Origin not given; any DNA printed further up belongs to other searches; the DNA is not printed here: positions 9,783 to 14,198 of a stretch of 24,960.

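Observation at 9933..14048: GH140 apiosidase - GH78 rhamnosidase natural fusion enzyme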

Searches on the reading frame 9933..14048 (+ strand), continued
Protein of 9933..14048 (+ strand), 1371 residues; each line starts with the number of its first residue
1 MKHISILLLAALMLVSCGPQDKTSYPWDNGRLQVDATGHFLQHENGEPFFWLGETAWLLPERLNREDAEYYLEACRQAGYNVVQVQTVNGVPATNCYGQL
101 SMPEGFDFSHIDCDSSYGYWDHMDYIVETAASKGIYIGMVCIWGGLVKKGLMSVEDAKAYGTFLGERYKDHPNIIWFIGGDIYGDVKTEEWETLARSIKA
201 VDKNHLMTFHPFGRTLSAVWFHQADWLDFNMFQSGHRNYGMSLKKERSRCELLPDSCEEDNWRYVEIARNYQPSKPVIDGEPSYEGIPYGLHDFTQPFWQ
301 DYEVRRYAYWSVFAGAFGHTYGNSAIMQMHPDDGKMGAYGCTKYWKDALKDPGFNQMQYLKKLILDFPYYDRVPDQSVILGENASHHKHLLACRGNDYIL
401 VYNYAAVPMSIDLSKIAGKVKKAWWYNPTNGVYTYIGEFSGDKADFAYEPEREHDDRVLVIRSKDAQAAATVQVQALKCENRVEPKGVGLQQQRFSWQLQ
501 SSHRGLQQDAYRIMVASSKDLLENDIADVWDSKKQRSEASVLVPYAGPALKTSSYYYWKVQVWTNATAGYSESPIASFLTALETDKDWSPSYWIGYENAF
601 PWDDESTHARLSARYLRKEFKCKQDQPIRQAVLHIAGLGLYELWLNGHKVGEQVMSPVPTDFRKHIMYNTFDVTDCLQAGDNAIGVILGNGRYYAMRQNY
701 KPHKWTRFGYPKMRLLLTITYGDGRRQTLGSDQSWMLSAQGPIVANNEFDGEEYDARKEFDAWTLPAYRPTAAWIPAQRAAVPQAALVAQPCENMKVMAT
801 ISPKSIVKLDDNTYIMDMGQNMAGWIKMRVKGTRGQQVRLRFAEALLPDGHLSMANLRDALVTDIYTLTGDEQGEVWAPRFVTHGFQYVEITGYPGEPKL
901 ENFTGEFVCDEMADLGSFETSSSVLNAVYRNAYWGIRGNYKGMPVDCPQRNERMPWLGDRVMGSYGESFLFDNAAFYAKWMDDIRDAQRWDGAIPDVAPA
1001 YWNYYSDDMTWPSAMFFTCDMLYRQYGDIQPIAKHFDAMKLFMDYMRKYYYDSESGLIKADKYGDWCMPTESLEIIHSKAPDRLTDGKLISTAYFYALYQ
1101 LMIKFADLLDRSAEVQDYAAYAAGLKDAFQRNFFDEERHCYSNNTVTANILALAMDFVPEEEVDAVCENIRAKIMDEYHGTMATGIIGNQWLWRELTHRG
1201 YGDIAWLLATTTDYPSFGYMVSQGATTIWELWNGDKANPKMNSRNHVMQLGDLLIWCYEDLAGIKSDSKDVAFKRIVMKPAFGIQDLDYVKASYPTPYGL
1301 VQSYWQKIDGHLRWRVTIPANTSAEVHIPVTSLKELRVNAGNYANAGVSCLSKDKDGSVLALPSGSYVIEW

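Call 9: find_homologous_proteins(query=window:9933-14048:+, max_evalue=1e-20)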
Query window:9933-14048:+ (1371 aa): 160 proteins with E <= 1e-20 among 4728 candidates; the best 120 are listed.
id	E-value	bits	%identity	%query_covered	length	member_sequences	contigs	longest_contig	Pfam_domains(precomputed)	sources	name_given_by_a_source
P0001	0.0e+0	3199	97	100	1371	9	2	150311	PF17389.9,PF08531.17,PF17390.8,PF12904.14,PF25788.3,PF13204.14,PF05592.19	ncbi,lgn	-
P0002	0.0e+0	2055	62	100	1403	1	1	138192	PF17389.9,PF08531.17,PF17390.8,PF12904.14,PF25788.3,PF13204.14,PF05592.19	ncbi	-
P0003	0.0e+0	1926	61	98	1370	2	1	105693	PF17389.9,PF08531.17,PF17390.8,PF12904.14,PF25788.3,PF13204.14,PF05592.19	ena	-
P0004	0.0e+0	1891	59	98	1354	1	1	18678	PF17389.9,PF08531.17,PF17390.8,PF12904.14,PF25788.3,PF13204.14,PF05592.19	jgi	-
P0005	1.1e-261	890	45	66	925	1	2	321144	PF17389.9,PF08531.17,PF17390.8,PF25788.3,PF05592.19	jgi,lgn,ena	-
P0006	3.0e-195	669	29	62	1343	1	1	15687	PF17389.9,PF08531.17,PF17390.8,PF12904.14,PF25788.3,PF13204.14,PF22422.3,PF05592.19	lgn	-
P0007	2.7e-187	643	29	62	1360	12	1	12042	PF17389.9,PF08531.17,PF17390.8,PF12904.14,PF25788.3,PF13204.14,PF22422.3,PF05592.19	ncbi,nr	ncbi:MAG: family 78 glycoside hydrolase catalytic domain [Clostridiales bacterium]|nr:family 78 glyc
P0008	2.0e-170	587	30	64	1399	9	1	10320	PF17389.9,PF08531.17,PF17390.8,PF12904.14,PF25788.3,PF13204.14,PF05592.19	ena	-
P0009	2.6e-164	567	56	33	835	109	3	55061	PF12904.14,PF13204.14,PF13088.13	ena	-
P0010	9.2e-163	562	56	32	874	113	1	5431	PF07632.17,PF12904.14,PF13204.14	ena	-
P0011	7.4e-162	559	55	32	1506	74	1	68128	PF09492.17,PF12904.14,PF13204.14,PF13088.13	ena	-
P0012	2.1e-161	557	55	34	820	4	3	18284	PF12904.14,PF13204.14,PF13088.13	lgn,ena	-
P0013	7.9e-160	552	53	34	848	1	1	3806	PF12904.14,PF13204.14,PF13088.13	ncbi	-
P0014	9.6e-159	548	54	33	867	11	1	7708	PF12904.14,PF13204.14,PF13088.13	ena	-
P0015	4.1e-158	546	57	31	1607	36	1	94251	PF15979.12,PF12904.14,PF17829.8,PF13204.14,PF13088.13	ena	-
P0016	2.1e-154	534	53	33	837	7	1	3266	PF12904.14,PF13204.14,PF13088.13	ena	-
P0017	5.5e-151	523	51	34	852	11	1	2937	PF12904.14,PF13204.14,PF13088.13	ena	-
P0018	1.4e-132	462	47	32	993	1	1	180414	PF12904.14,PF13204.14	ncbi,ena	-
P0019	3.5e-131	457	47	33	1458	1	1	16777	PF12904.14,PF13204.14,PF19815.5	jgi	jgi:hypothetical protein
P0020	9.9e-127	442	44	36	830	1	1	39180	PF09492.17,PF12904.14,PF13204.14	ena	-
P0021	5.6e-126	440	45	33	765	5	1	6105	PF22847.3,PF12904.14,PF13204.14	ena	-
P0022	7.4e-126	439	45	33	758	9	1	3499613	PF22847.3,PF12904.14,PF13204.14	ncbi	ncbi:MAG: DUF4038 domain-containing protein, partial [Bacteroidales bacterium]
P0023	9.8e-126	439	44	33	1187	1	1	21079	PF07624.17,PF07627.17,PF07637.17,PF12904.14,PF13204.14,PF07626.17,PF07631.17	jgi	jgi:hypothetical protein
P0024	1.1e-125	439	44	33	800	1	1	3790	PF22847.3,PF12904.14,PF13204.14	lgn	-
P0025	6.1e-124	433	44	33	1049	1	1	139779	PF12904.14,PF13204.14,PF05426.19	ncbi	ncbi:MAG: DUF4038 domain-containing protein [Bryobacteraceae bacterium]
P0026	2.4e-122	428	43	34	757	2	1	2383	PF22847.3,PF12904.14,PF13204.14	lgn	-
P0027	1.5e-121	425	46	32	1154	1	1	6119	PF00135.35,PF09492.17,PF07859.20,PF12904.14,PF13204.14,PF20434.6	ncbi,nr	ncbi:MAG TPA: pectate lyase [Prolixibacteraceae bacterium]|nr:pectate lyase [Prolixibacteraceae bact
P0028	4.3e-121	424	45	32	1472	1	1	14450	PF12904.14,PF13204.14,PF19815.5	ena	-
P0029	5.7e-121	423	44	32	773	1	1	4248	PF22847.3,PF12904.14,PF13204.14,PF04616.21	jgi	jgi:hypothetical protein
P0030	7.0e-121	423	32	43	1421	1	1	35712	PF17389.9,PF08531.17,PF17390.8,PF25788.3,PF05592.19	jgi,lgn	jgi:alpha-L-rhamnosidase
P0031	7.3e-121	423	43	34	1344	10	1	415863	PF24067.2,PF22847.3,PF22585.4,PF12904.14,PF13204.14,PF13088.13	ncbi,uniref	ncbi:apiosidase-like domain-containing protein [Chitinophaga sp. ARDCPP14]|uniref:apiosidase-like do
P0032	8.6e-121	423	44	31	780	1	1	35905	PF00135.35,PF07859.20,PF12904.14,PF13204.14,PF20434.6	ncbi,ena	-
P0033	1.2e-120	422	44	34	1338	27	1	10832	PF24067.2,PF22847.3,PF22585.4,PF12904.14,PF13204.14,PF13088.13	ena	-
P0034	1.7e-120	422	44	34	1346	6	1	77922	PF24067.2,PF22847.3,PF22585.4,PF12904.14,PF13204.14,PF13088.13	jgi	jgi:hypothetical protein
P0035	4.3e-120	420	46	32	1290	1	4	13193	PF12904.14,PF13204.14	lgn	-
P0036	1.0e-119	419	42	34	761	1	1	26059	PF22847.3,PF12904.14,PF13204.14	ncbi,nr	ncbi:MAG TPA: DUF4038 domain-containing protein [Puia sp.]|nr:DUF4038 domain-containing protein [Pui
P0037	1.2e-119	419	46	32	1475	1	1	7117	PF12904.14,PF13204.14,PF19815.5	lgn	-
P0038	1.8e-119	418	37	31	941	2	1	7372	PF12904.14,PF13204.14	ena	-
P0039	3.2e-119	417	46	32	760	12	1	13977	PF22847.3,PF12904.14,PF13204.14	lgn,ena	-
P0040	1.0e-118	416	45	32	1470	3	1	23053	PF12904.14,PF13204.14,PF19815.5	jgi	jgi:hypothetical protein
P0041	2.2e-118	415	45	32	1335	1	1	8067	PF24067.2,PF22847.3,PF22585.4,PF12904.14,PF13204.14,PF13088.13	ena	-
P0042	3.0e-118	414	42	31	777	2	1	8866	PF00135.35,PF07859.20,PF07224.18,PF12904.14,PF13204.14,PF20434.6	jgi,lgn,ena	-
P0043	4.2e-118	414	42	34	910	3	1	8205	PF07632.17,PF12904.14,PF13204.14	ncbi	ncbi:MAG: DUF4038 domain-containing protein [Sedimentisphaerales bacterium]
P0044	5.4e-118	413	42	34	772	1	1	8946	PF00135.35,PF07859.20,PF07224.18,PF12904.14,PF13204.14,PF20434.6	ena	-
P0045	8.8e-118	413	44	32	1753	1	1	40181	PF22847.3,PF12904.14,PF13204.14,PF19815.5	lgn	-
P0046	9.8e-118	413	45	32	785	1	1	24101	PF22847.3,PF12904.14,PF13204.14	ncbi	ncbi:MAG: DUF4038 domain-containing protein [Chitinophagaceae bacterium]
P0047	7.4e-117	410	45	32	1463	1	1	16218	PF12904.14,PF13204.14,PF19815.5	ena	-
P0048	1.0e-116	409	42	34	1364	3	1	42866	PF24067.2,PF22847.3,PF22585.4,PF12904.14,PF13204.14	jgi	jgi:hypothetical protein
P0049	1.6e-116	409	44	34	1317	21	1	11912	PF24067.2,PF22847.3,PF22585.4,PF12904.14,PF13204.14,PF13088.13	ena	-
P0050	2.1e-116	408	43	33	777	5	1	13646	PF00135.35,PF07859.20,PF12904.14,PF13204.14,PF20434.6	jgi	-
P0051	3.4e-116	407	32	42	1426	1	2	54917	PF17389.9,PF08531.17,PF17390.8,PF25788.3,PF05592.19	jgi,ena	jgi:alpha-L-rhamnosidase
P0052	5.6e-116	407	45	32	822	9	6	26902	PF09492.17,PF12904.14,PF13204.14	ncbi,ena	-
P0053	1.9e-115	405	46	30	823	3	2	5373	PF09492.17,PF12904.14,PF13204.14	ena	-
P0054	2.1e-115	405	44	33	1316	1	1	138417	PF24067.2,PF22847.3,PF22585.4,PF12904.14,PF13204.14,PF13088.13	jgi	jgi:hypothetical protein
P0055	4.7e-115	404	44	32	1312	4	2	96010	PF24067.2,PF22847.3,PF22585.4,PF12904.14,PF13204.14,PF13088.13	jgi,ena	-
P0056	5.4e-115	403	42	34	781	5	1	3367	PF00135.35,PF00326.28,PF07859.20,PF12904.14,PF13204.14,PF20434.6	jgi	jgi:acetyl esterase/lipase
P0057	5.9e-115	403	42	33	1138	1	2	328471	PF00135.35,PF09492.17,PF07859.20,PF12904.14,PF13204.14,PF20434.6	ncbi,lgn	-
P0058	6.2e-115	403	30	43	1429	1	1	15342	PF17389.9,PF08531.17,PF17390.8,PF25788.3,PF05592.19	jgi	jgi:alpha-L-rhamnosidase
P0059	9.4e-115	403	43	31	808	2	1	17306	PF22847.3,PF12904.14,PF13204.14,PF04616.21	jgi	jgi:hypothetical protein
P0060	1.7e-114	402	43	32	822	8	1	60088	PF09492.17,PF12904.14,PF13204.14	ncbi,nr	ncbi:MAG: pectate lyase [Prolixibacteraceae bacterium]|nr:pectate lyase [Prolixibacteraceae bacteriu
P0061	2.2e-114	401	42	34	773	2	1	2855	PF00135.35,PF07859.20,PF07224.18,PF12904.14,PF13204.14,PF20434.6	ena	-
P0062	6.1e-114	400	44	31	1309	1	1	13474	PF24067.2,PF22847.3,PF22585.4,PF12904.14,PF13204.14,PF13088.13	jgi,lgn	-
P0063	1.2e-113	399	40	35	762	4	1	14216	PF22847.3,PF12904.14,PF13204.14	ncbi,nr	ncbi:MAG TPA: DUF4038 domain-containing protein [Puia sp.]|nr:DUF4038 domain-containing protein [Pui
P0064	3.8e-113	397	31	43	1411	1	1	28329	PF17389.9,PF08531.17,PF17390.8,PF25788.3,PF05592.19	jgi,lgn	-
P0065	6.9e-113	397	44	32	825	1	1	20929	PF09492.17,PF12904.14,PF13204.14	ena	-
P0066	3.6e-112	394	41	34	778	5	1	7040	PF00135.35,PF07859.20,PF07224.18,PF12904.14,PF13204.14,PF20434.6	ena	-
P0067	5.6e-112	393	42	32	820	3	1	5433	PF09492.17,PF12904.14,PF13204.14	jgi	jgi:PelA/Pel-15E family pectate lyase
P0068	7.0e-112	393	40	36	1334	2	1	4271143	PF24067.2,PF22847.3,PF22585.4,PF12904.14,PF13204.14,PF13088.13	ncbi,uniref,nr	ncbi:DUF4038 domain-containing protein [Paraflavitalea pollutisoli]|uniref:apiosidase-like domain-co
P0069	1.0e-111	393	43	32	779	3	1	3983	PF00135.35,PF07859.20,PF12904.14,PF13204.14,PF20434.6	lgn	-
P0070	1.7e-111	392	41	31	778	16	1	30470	PF00135.35,PF07859.20,PF12904.14,PF13204.14,PF20434.6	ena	-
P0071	2.0e-111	392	40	32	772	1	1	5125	PF00135.35,PF07859.20,PF07224.18,PF12904.14,PF13204.14,PF20434.6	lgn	-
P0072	3.4e-111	391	44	32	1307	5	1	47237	PF24067.2,PF22847.3,PF22585.4,PF12904.14,PF13204.14,PF13088.13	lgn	-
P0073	7.7e-111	390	43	31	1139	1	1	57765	PF00135.35,PF09492.17,PF07859.20,PF12904.14,PF13204.14,PF20434.6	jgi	-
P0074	8.9e-111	390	43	30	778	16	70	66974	PF00135.35,PF07859.20,PF07224.18,PF12904.14,PF13204.14,PF20434.6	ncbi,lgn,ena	-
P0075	1.7e-110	389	31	44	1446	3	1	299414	PF17389.9,PF08531.17,PF17390.8,PF25788.3,PF05592.19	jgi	jgi:alpha-L-rhamnosidase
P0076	2.2e-110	388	44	31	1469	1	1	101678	PF12904.14,PF13204.14,PF19815.5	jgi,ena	-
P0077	3.0e-110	388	41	34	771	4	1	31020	PF00135.35,PF07859.20,PF12904.14,PF13204.14,PF20434.6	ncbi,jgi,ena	jgi:acetyl esterase/lipase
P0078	5.2e-110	387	42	31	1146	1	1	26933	PF00135.35,PF09492.17,PF07859.20,PF07224.18,PF12904.14,PF13204.14,PF20434.6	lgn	-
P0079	1.1e-109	386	39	35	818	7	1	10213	PF00135.35,PF07859.20,PF12904.14,PF13204.14,PF20434.6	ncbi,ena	-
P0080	1.7e-109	385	43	32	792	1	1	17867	PF22847.3,PF12904.14,PF13204.14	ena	-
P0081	1.9e-109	385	44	31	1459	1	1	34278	PF12904.14,PF13204.14,PF19815.5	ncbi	-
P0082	8.0e-108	380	41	31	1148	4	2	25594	PF00135.35,PF09492.17,PF07859.20,PF12904.14,PF13204.14,PF20434.6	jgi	jgi:PelA/Pel-15E family pectate lyase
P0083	3.2e-107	378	43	28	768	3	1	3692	PF00135.35,PF07859.20,PF12904.14,PF13204.14,PF20434.6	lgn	-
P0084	3.9e-107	377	39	32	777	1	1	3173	PF00135.35,PF07859.20,PF12904.14,PF13204.14,PF20434.6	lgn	-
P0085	2.4e-106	375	44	30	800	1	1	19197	PF09492.17,PF12904.14,PF13204.14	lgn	-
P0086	3.4e-106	374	40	34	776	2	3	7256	PF00135.35,PF07859.20,PF12904.14,PF13204.14,PF20434.6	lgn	-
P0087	1.2e-105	373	41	30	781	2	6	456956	PF12904.14,PF13204.14,PF04616.21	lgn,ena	-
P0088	5.7e-105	370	29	64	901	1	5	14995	PF17389.9,PF08531.17,PF17390.8,PF25788.3,PF05592.19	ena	-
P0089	5.5e-104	367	40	34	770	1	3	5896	PF00251.27,PF12904.14,PF13204.14,PF04041.20,PF04616.21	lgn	-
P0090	1.8e-101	359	41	31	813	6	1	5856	PF07632.17,PF12904.14,PF13204.14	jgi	jgi:hypothetical protein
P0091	2.6e-101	358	28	55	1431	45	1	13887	PF00754.32,PF17389.9,PF08531.17,PF17390.8,PF25788.3,PF05592.19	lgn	-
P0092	2.0e-98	349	37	35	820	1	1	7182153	PF09492.17,PF12904.14,PF13204.14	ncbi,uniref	ncbi:pectate lyase [Horticoccus sp. 23ND18S-11]|uniref:pectate lyase n=1 Tax=Horticoccus sp. 23ND18S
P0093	2.3e-95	338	37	31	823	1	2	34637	PF07632.17,PF12904.14,PF13204.14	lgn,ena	-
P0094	8.9e-95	336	41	34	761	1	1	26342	PF02736.26,PF18962.8,PF12904.14,PF18998.7,PF13204.14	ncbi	-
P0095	6.3e-86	307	40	33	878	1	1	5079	PF07691.18,PF12904.14,PF13204.14,PF18884.6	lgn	-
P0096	1.3e-84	303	39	34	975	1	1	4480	PF21365.4,PF12904.14,PF13204.14,PF01055.33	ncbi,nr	ncbi:MAG: DUF4038 domain-containing protein, partial [Bacteroidales bacterium]|nr:DUF4038 domain-con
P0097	3.3e-83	298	38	33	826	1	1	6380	PF00150.25,PF12904.14,PF13204.14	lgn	-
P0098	3.9e-82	295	38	32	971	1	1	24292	PF21365.4,PF12904.14,PF13204.14,PF01055.33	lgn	-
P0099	6.6e-79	284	38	33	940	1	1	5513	PF12904.14,PF13204.14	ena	-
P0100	4.0e-78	281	38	31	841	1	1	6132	PF12904.14,PF13204.14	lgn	-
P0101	4.5e-75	271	36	33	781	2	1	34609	PF17957.8,PF12904.14,PF13204.14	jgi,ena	-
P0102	5.8e-75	271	38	30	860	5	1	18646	PF01011.29,PF13360.14,PF13570.14,PF12904.14,PF13204.14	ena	-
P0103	2.8e-74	269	32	40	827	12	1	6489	PF06452.17,PF12904.14,PF13204.14,PF02368.25,PF00041.28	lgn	-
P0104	6.2e-74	267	35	38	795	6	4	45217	PF12904.14,PF13204.14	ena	-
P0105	7.5e-74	267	37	32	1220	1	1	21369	PF00756.27,PF12904.14,PF13204.14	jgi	jgi:enterochelin esterase-like enzyme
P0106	6.8e-72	261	38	29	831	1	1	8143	PF17957.8,PF02018.24,PF12904.14,PF13204.14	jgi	jgi:hypothetical protein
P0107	2.2e-71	259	35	33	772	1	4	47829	PF25174.2,PF26549.1,PF00930.28,PF14583.13,PF12904.14,PF13204.14,PF26550.2,PF07676.19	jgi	jgi:hypothetical protein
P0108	5.0e-70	254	26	63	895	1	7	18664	PF17389.9,PF08531.17,PF17390.8,PF25788.3,PF05592.19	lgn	-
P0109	5.9e-70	254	26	52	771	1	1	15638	PF17389.9,PF08531.17,PF17390.8,PF05592.19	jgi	jgi:alpha-L-rhamnosidase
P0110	1.4e-69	253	35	31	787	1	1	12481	PF12904.14,PF13204.14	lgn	-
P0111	4.7e-69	251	35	32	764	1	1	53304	PF01156.25,PF12904.14,PF13204.14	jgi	-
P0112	1.1e-68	250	34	35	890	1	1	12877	PF12904.14,PF13204.14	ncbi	ncbi:MAG: glycoside hydrolase family 140 protein [Thermoguttaceae bacterium]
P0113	1.2e-68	250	36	33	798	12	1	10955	PF12904.14,PF13204.14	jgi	-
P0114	1.3e-68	250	37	32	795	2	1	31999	PF12904.14,PF13204.14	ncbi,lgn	ncbi:MAG: glycoside hydrolase family 140 protein [Phycisphaerales bacterium]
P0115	1.5e-68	250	34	34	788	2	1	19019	PF12904.14,PF13204.14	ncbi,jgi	jgi:hypothetical protein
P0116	2.2e-68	249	37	31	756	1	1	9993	PF12904.14,PF13204.14,PF00041.28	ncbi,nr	ncbi:MAG: DUF4038 domain-containing protein [Verrucomicrobiota bacterium]|nr:DUF4038 domain-containi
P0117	6.1e-68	248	36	31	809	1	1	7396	PF01156.25,PF12904.14,PF13204.14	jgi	jgi:inosine-uridine nucleoside N-ribohydrolase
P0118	7.6e-68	247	36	32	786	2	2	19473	PF12904.14,PF13204.14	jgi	-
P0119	1.4e-67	246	38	31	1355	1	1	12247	PF16586.12,PF13385.14,PF12904.14,PF13204.14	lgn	-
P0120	3.7e-67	245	33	32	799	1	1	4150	PF01156.25,PF12904.14,PF13204.14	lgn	-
